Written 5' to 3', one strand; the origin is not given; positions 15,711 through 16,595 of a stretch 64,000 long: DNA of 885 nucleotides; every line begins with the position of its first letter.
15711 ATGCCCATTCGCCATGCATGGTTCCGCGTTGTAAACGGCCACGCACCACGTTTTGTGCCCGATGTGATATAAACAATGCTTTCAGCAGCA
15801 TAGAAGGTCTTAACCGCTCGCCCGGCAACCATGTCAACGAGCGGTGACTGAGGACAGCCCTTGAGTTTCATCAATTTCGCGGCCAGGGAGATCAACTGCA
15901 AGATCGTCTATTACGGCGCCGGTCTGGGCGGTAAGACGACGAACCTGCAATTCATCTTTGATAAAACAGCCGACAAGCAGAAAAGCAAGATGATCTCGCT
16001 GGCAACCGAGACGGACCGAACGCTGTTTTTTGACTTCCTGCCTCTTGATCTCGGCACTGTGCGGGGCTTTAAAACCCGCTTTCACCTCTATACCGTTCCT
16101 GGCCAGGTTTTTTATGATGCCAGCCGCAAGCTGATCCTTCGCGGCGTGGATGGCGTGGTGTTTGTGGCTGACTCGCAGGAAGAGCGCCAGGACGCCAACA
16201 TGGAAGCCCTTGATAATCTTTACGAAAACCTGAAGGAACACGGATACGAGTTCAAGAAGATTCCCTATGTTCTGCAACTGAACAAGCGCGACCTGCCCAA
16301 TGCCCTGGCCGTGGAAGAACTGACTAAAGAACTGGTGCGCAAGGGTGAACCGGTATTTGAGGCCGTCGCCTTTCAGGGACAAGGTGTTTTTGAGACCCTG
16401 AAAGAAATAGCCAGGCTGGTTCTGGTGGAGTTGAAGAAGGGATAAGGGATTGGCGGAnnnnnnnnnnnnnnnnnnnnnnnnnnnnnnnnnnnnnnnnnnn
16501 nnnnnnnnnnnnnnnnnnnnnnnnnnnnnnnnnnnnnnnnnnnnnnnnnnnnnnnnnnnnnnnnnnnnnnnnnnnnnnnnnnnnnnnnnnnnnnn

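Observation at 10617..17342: Orphan MglA-type GTPase embedded in an array of five secreted VWA/MIDAS paralogs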

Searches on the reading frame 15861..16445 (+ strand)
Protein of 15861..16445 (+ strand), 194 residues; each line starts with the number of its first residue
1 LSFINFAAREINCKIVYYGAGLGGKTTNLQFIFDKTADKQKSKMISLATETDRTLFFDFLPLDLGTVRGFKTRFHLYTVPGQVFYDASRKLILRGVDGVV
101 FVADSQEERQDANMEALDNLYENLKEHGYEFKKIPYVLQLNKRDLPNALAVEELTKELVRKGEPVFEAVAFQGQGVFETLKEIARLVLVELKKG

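Call 3: search_protein_families(library=ncbifam, proteins=[window:15861-16445:+], max_evalue=0.01)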
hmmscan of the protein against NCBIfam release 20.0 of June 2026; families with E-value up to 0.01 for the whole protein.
window:15861-16445:+ (194 aa): 3 families
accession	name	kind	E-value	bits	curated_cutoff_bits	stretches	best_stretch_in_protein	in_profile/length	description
TIGR00231.1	small_GTP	domain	7.2e-07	29.1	42.5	1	13-181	4-160/164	GTP-binding protein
TIGR02729.1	Obg_CgtA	equivalog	1.6e-05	24.1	280.25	1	98-186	238-327/329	Obg family GTPase CgtA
NF008955.0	PRK12297.1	equivalog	0.00018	20.5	406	1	99-187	241-328/429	GTPase ObgE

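Call 4: search_protein_families(library=pfam, proteins=[window:15861-16445:+], max_evalue=0.01)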
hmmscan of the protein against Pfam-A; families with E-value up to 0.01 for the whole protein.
window:15861-16445:+ (194 aa): 6 families
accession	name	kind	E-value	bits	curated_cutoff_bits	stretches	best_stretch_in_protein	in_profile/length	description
PF00025.27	Arf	-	1.5e-07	31.5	22.3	1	66-184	52-171/174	ADP-ribosylation factor family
PF00071.28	Ras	-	0.00014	22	21.6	1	50-187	27-160/162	Ras family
PF08477.19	Roc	-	0.00043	20.9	27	1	14-144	1-119/119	Ras of Complex, Roc, domain of DAPkinase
PF00009.33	GTP_EFTU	-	0.0005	20.2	26.5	1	47-185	47-184/188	Elongation factor Tu GTP binding domain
PF04670.18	Gtr1_RagA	-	0.0014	18.5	22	1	14-131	1-112/232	Gtr1/RagA G protein conserved region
PF19993.5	DO-GTPase2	-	0.0015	18.6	27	1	39-167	55-196/226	Double-GTPase 2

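Call 8: search_solved_structures(query=window:15861-16445:+, show_alignments=2)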
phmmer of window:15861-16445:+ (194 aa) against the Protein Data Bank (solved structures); distinct sequences matched with E-value up to 0.001: 26.
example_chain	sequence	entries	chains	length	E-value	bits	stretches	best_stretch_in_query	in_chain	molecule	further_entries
6hjh_A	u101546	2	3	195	7.9e-91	306.1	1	1-194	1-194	Mutual gliding-motility protein MglA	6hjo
6h17_A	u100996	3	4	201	8.9e-91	306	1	1-194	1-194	Mutual gliding-motility protein MglA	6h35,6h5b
5ymx_A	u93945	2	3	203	9.2e-91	305.9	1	1-194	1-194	Mutual gliding-motility protein MglA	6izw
3t12_A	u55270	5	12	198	1.4e-76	259.7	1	1-191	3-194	Gliding protein mglA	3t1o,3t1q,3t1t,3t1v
6pta_A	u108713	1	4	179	3.9e-05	26.9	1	64-183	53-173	ADP-ribosylation factor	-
3tjz_A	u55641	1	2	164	4e-05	26.8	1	64-183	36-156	ADP-ribosylation factor 1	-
5imq_B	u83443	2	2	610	4.3e-05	26.7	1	65-184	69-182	Elongation factor 4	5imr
5a1u_A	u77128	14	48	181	4.8e-05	26.6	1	63-183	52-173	ADP-RIBOSYLATION FACTOR 1 | ARF1 isoform 1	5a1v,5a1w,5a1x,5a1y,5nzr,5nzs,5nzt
2k5u_A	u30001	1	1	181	4.8e-05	26.6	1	63-183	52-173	ADP-ribosylation factor 1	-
4w2e_y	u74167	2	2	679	5.1e-05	26.5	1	65-184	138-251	50S ribosomal protein L9, Elongation factor 4 | GDPCP fused to the N-terminus of the ribosomal protein L9,Elongation factor 4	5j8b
1z6x_A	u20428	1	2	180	5.8e-05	26.3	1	66-181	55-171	ADP-ribosylation factor 4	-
3aq4_A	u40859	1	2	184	6.3e-05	26.2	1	65-181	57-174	ADP-ribosylation factor 1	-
5uf8_A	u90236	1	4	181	0.00011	25.5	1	64-181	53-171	Potential ADP-ribosylation factor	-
1mr3_F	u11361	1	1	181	0.00012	25.3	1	63-183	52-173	ADP-ribosylation factor 2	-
2b6h_A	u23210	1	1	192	0.00013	25.2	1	72-179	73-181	ADP-ribosylation factor 5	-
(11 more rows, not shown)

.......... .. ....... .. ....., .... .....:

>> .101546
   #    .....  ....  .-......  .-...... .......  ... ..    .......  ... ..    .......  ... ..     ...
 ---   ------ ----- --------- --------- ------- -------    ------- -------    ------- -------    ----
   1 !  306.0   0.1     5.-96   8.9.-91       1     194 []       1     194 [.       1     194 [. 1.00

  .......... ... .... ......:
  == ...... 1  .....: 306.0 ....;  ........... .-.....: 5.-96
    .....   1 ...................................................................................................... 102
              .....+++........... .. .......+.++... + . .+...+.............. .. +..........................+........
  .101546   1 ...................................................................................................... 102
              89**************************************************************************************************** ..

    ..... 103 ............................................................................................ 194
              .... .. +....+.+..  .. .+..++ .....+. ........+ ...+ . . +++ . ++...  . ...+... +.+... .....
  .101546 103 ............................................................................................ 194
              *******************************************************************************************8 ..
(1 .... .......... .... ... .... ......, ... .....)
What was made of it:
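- Checked: The ORF at 15861-16445+ is colinear over 194 aa with solved M. xanthus MglA (6hjh, E 7.9e-91) and T. thermophilus MglA (E 1.4e-76) (call 8).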

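Call 9: find_encoding_contigs(protein=window:15861-16445:+, flank=10000, max_places=6)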
Protein window:15861-16445:+ (194 aa): 3 contigs read that carry it; 3 places shown.
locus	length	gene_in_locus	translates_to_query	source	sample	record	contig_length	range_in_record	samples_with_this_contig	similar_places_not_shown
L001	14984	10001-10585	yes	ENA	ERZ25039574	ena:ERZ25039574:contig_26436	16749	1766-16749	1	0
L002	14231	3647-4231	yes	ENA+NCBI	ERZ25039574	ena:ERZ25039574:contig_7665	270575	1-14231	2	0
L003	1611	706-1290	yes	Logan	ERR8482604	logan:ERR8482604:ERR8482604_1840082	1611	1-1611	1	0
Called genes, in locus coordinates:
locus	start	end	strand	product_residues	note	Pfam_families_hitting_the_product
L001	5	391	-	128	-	PF03551:PadR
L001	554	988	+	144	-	-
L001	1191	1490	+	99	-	PF13870:CCDC113_CCDC96_CC (weak)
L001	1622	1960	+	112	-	PF01906:YbjQ_1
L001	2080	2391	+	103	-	PF05164:ZapA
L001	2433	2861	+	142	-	PF01243:PNPOx_N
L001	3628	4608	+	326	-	PF01479:S4, PF00849:PseudoU_synth_2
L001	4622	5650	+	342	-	PF00092:VWA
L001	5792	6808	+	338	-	PF00092:VWA, PF13519:VWA_2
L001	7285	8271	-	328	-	PF00092:VWA (faint)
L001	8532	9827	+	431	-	-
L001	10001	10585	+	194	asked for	PF00025:Arf (weak)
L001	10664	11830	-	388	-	PF13191:AAA_16 (weak), PF00004:AAA (weak), PF07724:AAA_2, PF07728:AAA_5 (weak), PF13401:AAA_22, PF10431:ClpB_D2-small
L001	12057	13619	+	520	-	PF13200:DUF4015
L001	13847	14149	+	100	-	PF01063:Aminotran_4 (weak)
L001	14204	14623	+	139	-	PF01063:Aminotran_4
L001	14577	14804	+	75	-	-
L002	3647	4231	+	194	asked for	PF00025:Arf (weak)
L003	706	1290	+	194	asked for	PF00025:Arf (weak)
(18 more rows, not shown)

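Call 12: find_related_loci(query=window:15861-16445:+, collection=genome_contigs, flank=10000)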
Query window:15861-16445:+ (194 aa) in genome_contigs; peptide patterns used: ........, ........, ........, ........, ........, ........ (x = any residue, [..] = any of these).
600 stretches matched a pattern (row limit reached: there are more); 597 encode a relative of the query (tblastn E <= 1e-3); the best 80 are kept; 80 distinct loci.
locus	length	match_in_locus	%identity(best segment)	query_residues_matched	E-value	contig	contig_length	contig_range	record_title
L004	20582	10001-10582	96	1-194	6e-124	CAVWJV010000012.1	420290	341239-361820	MAG: Terriglobia bacterium isolate MFD05513.bin.1.23 genome assembly, contig: contig_4084, whole genome shotgun sequence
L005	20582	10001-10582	91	1-194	8e-118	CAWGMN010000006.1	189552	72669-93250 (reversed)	MAG: Terriglobia bacterium isolate MFD01213.bin.1.135 genome assembly, contig: contig_198, whole genome shotgun sequence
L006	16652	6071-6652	90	1-194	2e-117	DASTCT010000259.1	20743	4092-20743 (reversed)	MAG TPA_asm: Candidatus Angelobacter sp. isolate SMAG_U800 k141_1017977, whole genome shotgun sequence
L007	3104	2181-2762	89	1-194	4e-120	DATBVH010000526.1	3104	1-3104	MAG TPA_asm: Candidatus Angelobacter sp. isolate SMAG_U7509 k141_3920447, whole genome shotgun sequence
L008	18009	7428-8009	89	1-194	1e-116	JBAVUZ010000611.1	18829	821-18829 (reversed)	MAG: Candidatus Angelobacter sp. isolate MFD02947_ilm_asm_bin15 k127_175589, whole genome shotgun sequence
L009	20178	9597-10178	88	1-194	8e-115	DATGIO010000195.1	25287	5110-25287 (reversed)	MAG TPA_asm: Candidatus Angelobacter sp. isolate SMAG_U9809 k141_1114334, whole genome shotgun sequence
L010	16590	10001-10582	88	1-194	1e-113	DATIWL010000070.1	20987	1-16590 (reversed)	MAG TPA_asm: Terriglobales bacterium isolate SMAG_U15222 k141_2576431, whole genome shotgun sequence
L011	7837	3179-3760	87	1-194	7e-113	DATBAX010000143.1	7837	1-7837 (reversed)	MAG TPA_asm: Terriglobales bacterium isolate SMAG_U5743 k141_1173891, whole genome shotgun sequence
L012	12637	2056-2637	87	1-194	9e-113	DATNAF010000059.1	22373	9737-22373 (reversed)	MAG TPA_asm: Terriglobales bacterium isolate SMAG_U11154 k141_1403360, whole genome shotgun sequence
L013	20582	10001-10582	86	1-194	3e-112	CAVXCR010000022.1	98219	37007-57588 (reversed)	MAG: Terriglobia bacterium isolate MFD01299.bin.2.147 genome assembly, contig: contig_34067, whole genome shotgun sequen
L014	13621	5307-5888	86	1-194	9e-112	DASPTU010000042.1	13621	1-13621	MAG TPA_asm: Terriglobales bacterium isolate SMAG_U12285 k141_427012, whole genome shotgun sequence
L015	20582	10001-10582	86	1-194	8e-112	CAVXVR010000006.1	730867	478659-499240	MAG: Terriglobia bacterium isolate MFD06714.bin.1.49 genome assembly, contig: contig_33338, whole genome shotgun sequenc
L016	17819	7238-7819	88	1-194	7e-112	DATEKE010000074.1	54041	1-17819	MAG TPA_asm: Terriglobales bacterium isolate SMAG_U8882 k141_1045661, whole genome shotgun sequence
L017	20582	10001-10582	86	1-194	2e-111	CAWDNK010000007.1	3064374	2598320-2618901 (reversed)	MAG: uncultured Acidobacteriaceae bacterium isolate MFD03399.bin.1.20 genome assembly, contig: contig_8216, whole genome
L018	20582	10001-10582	86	1-194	2e-111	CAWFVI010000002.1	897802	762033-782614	MAG: uncultured Acidobacteriota bacterium isolate MFD05377.bin.1.8 genome assembly, contig: contig_14941, whole genome s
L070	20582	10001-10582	76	1-194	4e-102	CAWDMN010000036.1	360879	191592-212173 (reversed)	MAG: uncultured Acidobacteriota bacterium isolate MFD04492.bin.1.129 genome assembly, contig: contig_45642, whole genome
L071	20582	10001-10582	78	1-194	4e-102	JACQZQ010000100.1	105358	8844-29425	MAG: Acidobacteria bacterium isolate NC_groundwater_1571_Pr3_B-0.1um_34_27 SR-2_scaffold_141_3121464, whole genome shotg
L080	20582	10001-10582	76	1-194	7e-100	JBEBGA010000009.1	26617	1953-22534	MAG: Pyrinomonadaceae bacterium isolate ASF_10 NODE_735_length_26617_cov_3.198695, whole genome shotgun sequence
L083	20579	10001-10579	77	1-193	1e-99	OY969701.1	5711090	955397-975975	MAG: Pyrinomonadaceae bacterium isolate MFD04212.bin.c.1 genome assembly, chromosome: 1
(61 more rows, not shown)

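Call 52: find_homologous_proteins(query=L070:9353-9853:+, max_evalue=0.001)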
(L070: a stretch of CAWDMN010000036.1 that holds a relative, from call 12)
Query L070:9353-9853:+ (167 aa): 8000 proteins with E <= 0.001 among 8000 candidates; the best 120 are listed.
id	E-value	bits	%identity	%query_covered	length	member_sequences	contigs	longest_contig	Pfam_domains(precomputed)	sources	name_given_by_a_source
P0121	2.8e-97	341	100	100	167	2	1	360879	PF03259.24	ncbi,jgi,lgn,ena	jgi:predicted regulator of Ras-like GTPase activity (Roadblock/LC7/MglB family)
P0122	9.2e-96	336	98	100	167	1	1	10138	PF03259.24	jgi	jgi:predicted regulator of Ras-like GTPase activity (Roadblock/LC7/MglB family)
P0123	1.5e-93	328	96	100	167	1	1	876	PF03259.24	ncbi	-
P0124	2.3e-92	325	95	100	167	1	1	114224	PF03259.24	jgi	jgi:predicted regulator of Ras-like GTPase activity (Roadblock/LC7/MglB family)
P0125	3.1e-92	324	99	97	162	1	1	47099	PF03259.24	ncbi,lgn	-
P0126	4.7e-92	324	94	100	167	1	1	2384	PF03259.24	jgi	jgi:predicted regulator of Ras-like GTPase activity (Roadblock/LC7/MglB family)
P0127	5.1e-91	320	93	100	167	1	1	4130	PF03259.24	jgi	jgi:predicted regulator of Ras-like GTPase activity (Roadblock/LC7/MglB family)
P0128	1.0e-90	319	92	100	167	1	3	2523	PF03259.24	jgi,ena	jgi:predicted regulator of Ras-like GTPase activity (Roadblock/LC7/MglB family)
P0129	4.8e-90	317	92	99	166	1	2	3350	PF03259.24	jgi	jgi:predicted regulator of Ras-like GTPase activity (Roadblock/LC7/MglB family)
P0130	4.2e-89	314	91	99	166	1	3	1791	PF03259.24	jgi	jgi:predicted regulator of Ras-like GTPase activity (Roadblock/LC7/MglB family)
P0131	3.3e-86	305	87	99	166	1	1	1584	PF03259.24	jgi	jgi:predicted regulator of Ras-like GTPase activity (Roadblock/LC7/MglB family)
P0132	8.3e-86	303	87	99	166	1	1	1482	PF03259.24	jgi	-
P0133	1.2e-85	303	87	99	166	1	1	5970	PF03259.24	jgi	jgi:predicted regulator of Ras-like GTPase activity (Roadblock/LC7/MglB family)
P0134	1.6e-85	302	87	99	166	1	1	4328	PF03259.24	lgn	-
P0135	1.7e-85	302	87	99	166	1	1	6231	PF03259.24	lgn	-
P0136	1.8e-85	302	87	99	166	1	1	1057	PF03259.24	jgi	jgi:predicted regulator of Ras-like GTPase activity (Roadblock/LC7/MglB family)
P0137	2.2e-85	302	87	99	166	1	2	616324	PF03259.24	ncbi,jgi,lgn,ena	jgi:predicted regulator of Ras-like GTPase activity (Roadblock/LC7/MglB family)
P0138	2.9e-85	302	86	99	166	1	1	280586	PF03259.24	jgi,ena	-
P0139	3.0e-85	302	86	99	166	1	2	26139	PF03259.24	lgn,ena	-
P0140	4.0e-85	301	87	98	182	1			PF03259.24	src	-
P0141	5.3e-85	301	86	99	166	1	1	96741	PF03259.24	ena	-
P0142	5.7e-85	301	86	99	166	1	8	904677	PF03259.24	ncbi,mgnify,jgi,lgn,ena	mgnify:CR=1 FL=1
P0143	7.3e-85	300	86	99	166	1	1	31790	PF03259.24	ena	-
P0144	8.9e-85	300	86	99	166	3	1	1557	PF03259.24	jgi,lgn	jgi:predicted regulator of Ras-like GTPase activity (Roadblock/LC7/MglB family)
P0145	1.1e-84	300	86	99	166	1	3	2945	PF03259.24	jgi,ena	-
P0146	1.3e-84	300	86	99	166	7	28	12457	PF03259.24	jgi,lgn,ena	jgi:predicted regulator of Ras-like GTPase activity (Roadblock/LC7/MglB family)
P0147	1.6e-84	299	86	99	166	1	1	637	PF03259.24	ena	-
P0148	1.8e-84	299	87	99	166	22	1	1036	PF03259.24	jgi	jgi:predicted regulator of Ras-like GTPase activity (Roadblock/LC7/MglB family)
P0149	2.1e-84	299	86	99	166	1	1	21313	PF03259.24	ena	-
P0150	2.4e-84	299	86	99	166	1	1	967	PF03259.24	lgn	-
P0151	2.4e-84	299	86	99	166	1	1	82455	PF03259.24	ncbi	ncbi:MAG: roadblock/LC7 domain-containing protein [Terriglobia bacterium]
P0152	3.4e-84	298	85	99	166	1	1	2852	PF03259.24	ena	-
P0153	3.5e-84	298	87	99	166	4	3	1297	PF03259.24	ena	-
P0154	3.8e-84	298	86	99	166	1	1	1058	PF03259.24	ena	-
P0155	4.0e-84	298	87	99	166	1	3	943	PF03259.24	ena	-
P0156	6.9e-84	297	87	99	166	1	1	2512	PF03259.24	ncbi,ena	-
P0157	9.1e-84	297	87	99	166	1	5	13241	PF03259.24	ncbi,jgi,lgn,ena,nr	ncbi:MAG: dynein regulation protein LC7 [Acidobacteria bacterium]|nr:MAG: dynein regulation protein 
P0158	1.1e-83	296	86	99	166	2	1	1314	PF03259.24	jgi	jgi:predicted regulator of Ras-like GTPase activity (Roadblock/LC7/MglB family)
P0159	1.1e-83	296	86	99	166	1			PF03259.24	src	-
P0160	1.9e-83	296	86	99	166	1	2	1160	PF03259.24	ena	-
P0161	2.2e-83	295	86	99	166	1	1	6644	PF03259.24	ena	-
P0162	2.4e-83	295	84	99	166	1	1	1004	PF03259.24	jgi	jgi:predicted regulator of Ras-like GTPase activity (Roadblock/LC7/MglB family)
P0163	2.5e-83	295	86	99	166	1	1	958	PF03259.24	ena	-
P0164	3.4e-83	295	86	99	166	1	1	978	PF03259.24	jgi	jgi:predicted regulator of Ras-like GTPase activity (Roadblock/LC7/MglB family)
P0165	7.9e-83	294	85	99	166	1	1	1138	PF03259.24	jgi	jgi:predicted regulator of Ras-like GTPase activity (Roadblock/LC7/MglB family)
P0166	9.2e-83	293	85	99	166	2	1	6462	PF03259.24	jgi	-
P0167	1.0e-82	293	87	99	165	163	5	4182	PF03259.24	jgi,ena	jgi:predicted regulator of Ras-like GTPase activity (Roadblock/LC7/MglB family)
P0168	1.4e-82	293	86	99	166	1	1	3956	PF03259.24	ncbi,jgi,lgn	jgi:predicted regulator of Ras-like GTPase activity (Roadblock/LC7/MglB family)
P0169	1.6e-82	293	87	96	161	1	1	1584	PF03259.24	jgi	jgi:predicted regulator of Ras-like GTPase activity (Roadblock/LC7/MglB family)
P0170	2.4e-82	292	87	96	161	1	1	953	PF03259.24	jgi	jgi:predicted regulator of Ras-like GTPase activity (Roadblock/LC7/MglB family)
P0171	2.8e-82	292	84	99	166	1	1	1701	PF03259.24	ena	-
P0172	2.9e-82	292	86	99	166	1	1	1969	PF03259.24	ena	-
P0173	3.0e-82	292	88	96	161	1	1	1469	PF03259.24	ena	-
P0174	3.8e-82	291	84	99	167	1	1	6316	PF03259.24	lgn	-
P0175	3.9e-82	291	85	99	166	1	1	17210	PF03259.24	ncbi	-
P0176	5.0e-82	291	86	99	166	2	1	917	PF03259.24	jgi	jgi:predicted regulator of Ras-like GTPase activity (Roadblock/LC7/MglB family)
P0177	6.6e-82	291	84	99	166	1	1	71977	PF03259.24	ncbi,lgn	-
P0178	7.9e-82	290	83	99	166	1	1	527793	PF03259.24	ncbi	ncbi:MAG: roadblock/LC7 domain-containing protein [Acidobacteriota bacterium]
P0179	8.2e-82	290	85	99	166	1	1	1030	PF03259.24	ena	-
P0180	8.8e-82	290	84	99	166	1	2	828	PF03259.24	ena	-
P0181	8.9e-82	290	88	96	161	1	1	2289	PF03259.24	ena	-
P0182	1.2e-81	290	86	96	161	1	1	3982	PF03259.24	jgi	jgi:predicted regulator of Ras-like GTPase activity (Roadblock/LC7/MglB family)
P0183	1.3e-81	290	83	99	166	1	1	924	PF03259.24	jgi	jgi:predicted regulator of Ras-like GTPase activity (Roadblock/LC7/MglB family)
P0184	1.7e-81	289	85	99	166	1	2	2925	PF03259.24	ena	-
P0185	1.7e-81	289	85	99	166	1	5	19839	PF03259.24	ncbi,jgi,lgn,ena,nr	ncbi:MAG TPA: roadblock/LC7 domain-containing protein [Terriglobia bacterium]|nr:roadblock/LC7 domai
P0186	2.5e-81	289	86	99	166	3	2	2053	PF03259.24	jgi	jgi:predicted regulator of Ras-like GTPase activity (Roadblock/LC7/MglB family)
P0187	3.4e-81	288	82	99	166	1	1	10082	PF03259.24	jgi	jgi:predicted regulator of Ras-like GTPase activity (Roadblock/LC7/MglB family)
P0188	7.1e-81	287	85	99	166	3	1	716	PF03259.24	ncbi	-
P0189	1.1e-80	287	83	98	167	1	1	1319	PF03259.24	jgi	jgi:predicted regulator of Ras-like GTPase activity (Roadblock/LC7/MglB family)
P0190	1.7e-80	286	83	98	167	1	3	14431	PF03259.24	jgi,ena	jgi:predicted regulator of Ras-like GTPase activity (Roadblock/LC7/MglB family)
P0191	1.9e-80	286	81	99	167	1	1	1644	PF03259.24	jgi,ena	-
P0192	1.9e-80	286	82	99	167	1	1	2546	PF03259.24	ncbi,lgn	-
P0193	2.4e-80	286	82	99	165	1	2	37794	PF03259.24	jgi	jgi:predicted regulator of Ras-like GTPase activity (Roadblock/LC7/MglB family)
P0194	2.8e-80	285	81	99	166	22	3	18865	PF03259.24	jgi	jgi:predicted regulator of Ras-like GTPase activity (Roadblock/LC7/MglB family)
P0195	3.5e-80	285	84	99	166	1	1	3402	PF03259.24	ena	-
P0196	4.2e-80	285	82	98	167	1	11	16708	PF03259.24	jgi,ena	jgi:predicted regulator of Ras-like GTPase activity (Roadblock/LC7/MglB family)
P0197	5.0e-80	285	84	99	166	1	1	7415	PF03259.24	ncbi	-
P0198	5.3e-80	285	82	99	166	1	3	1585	PF03259.24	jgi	jgi:predicted regulator of Ras-like GTPase activity (Roadblock/LC7/MglB family)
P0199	7.2e-80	284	84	98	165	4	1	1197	PF03259.24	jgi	jgi:predicted regulator of Ras-like GTPase activity (Roadblock/LC7/MglB family)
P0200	1.3e-79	283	81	99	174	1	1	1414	PF03259.24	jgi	jgi:predicted regulator of Ras-like GTPase activity (Roadblock/LC7/MglB family)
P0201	1.4e-79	283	83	99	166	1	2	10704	PF03259.24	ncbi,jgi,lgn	jgi:predicted regulator of Ras-like GTPase activity (Roadblock/LC7/MglB family)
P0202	1.8e-79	283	82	98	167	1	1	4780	PF03259.24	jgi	jgi:predicted regulator of Ras-like GTPase activity (Roadblock/LC7/MglB family)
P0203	2.3e-79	282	86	96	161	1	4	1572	PF03259.24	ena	-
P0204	2.0e-78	279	86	95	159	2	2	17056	PF03259.24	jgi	jgi:predicted regulator of Ras-like GTPase activity (Roadblock/LC7/MglB family)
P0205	2.6e-78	279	81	99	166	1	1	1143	PF03259.24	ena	-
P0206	5.7e-78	278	83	99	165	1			PF03259.24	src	-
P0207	7.2e-78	278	81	99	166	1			PF03259.24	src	-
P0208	9.2e-78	277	82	96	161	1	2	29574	PF03259.24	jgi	-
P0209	1.5e-77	277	80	99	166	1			PF03259.24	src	-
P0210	1.6e-77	276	81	99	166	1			PF03259.24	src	-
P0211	2.6e-77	276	83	96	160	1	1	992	PF03259.24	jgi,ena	-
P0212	2.8e-77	276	83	96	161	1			PF03259.24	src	-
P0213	3.3e-77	275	80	98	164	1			PF03259.24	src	-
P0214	7.5e-77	274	79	99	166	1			PF03259.24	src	-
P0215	7.7e-77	274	78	99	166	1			PF03259.24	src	-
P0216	1.8e-76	273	78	99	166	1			PF03259.24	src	-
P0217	2.2e-76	273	77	99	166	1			PF03259.24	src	-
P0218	1.4e-75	270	78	99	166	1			PF03259.24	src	-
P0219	1.7e-75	270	78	99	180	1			PF03259.24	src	-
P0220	5.1e-75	268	80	96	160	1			PF03259.24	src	-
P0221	5.2e-75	268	81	98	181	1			PF03259.24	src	-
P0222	7.6e-75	268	78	99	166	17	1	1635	PF03259.24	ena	-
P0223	8.9e-75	268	78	98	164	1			PF03259.24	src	-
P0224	1.0e-74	267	78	96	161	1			PF03259.24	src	-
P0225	2.5e-74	266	77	99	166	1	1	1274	PF03259.24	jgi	jgi:predicted regulator of Ras-like GTPase activity (Roadblock/LC7/MglB family)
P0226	2.9e-74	266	77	99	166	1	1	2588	PF03259.24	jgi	jgi:predicted regulator of Ras-like GTPase activity (Roadblock/LC7/MglB family)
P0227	3.4e-74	266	78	99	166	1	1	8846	PF03259.24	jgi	jgi:predicted regulator of Ras-like GTPase activity (Roadblock/LC7/MglB family)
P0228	6.4e-74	265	76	99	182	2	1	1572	PF03259.24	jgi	jgi:predicted regulator of Ras-like GTPase activity (Roadblock/LC7/MglB family)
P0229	6.5e-74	265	77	99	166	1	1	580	PF03259.24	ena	-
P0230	6.8e-74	265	77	99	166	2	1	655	PF03259.24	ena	-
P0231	7.7e-74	265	77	99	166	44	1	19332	PF03259.24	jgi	jgi:predicted regulator of Ras-like GTPase activity (Roadblock/LC7/MglB family)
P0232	8.4e-74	264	77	99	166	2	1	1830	PF03259.24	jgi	jgi:predicted regulator of Ras-like GTPase activity (Roadblock/LC7/MglB family)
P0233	8.5e-74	264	77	99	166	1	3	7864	PF03259.24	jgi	-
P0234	1.2e-73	264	77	99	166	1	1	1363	PF03259.24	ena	-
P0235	1.3e-73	264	76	99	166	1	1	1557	PF03259.24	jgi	jgi:predicted regulator of Ras-like GTPase activity (Roadblock/LC7/MglB family)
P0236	1.3e-73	264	76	99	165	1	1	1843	PF03259.24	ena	-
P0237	1.5e-73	264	77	99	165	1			PF03259.24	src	-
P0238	1.5e-73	264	77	99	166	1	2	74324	PF03259.24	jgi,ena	-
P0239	1.6e-73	264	77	99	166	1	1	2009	PF03259.24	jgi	-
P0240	1.6e-73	264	76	99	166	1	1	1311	PF03259.24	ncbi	-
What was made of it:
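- Tried and rejected: Some hits are labelled 'Terriglobia bacterium', so this did not decide it (call 52).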
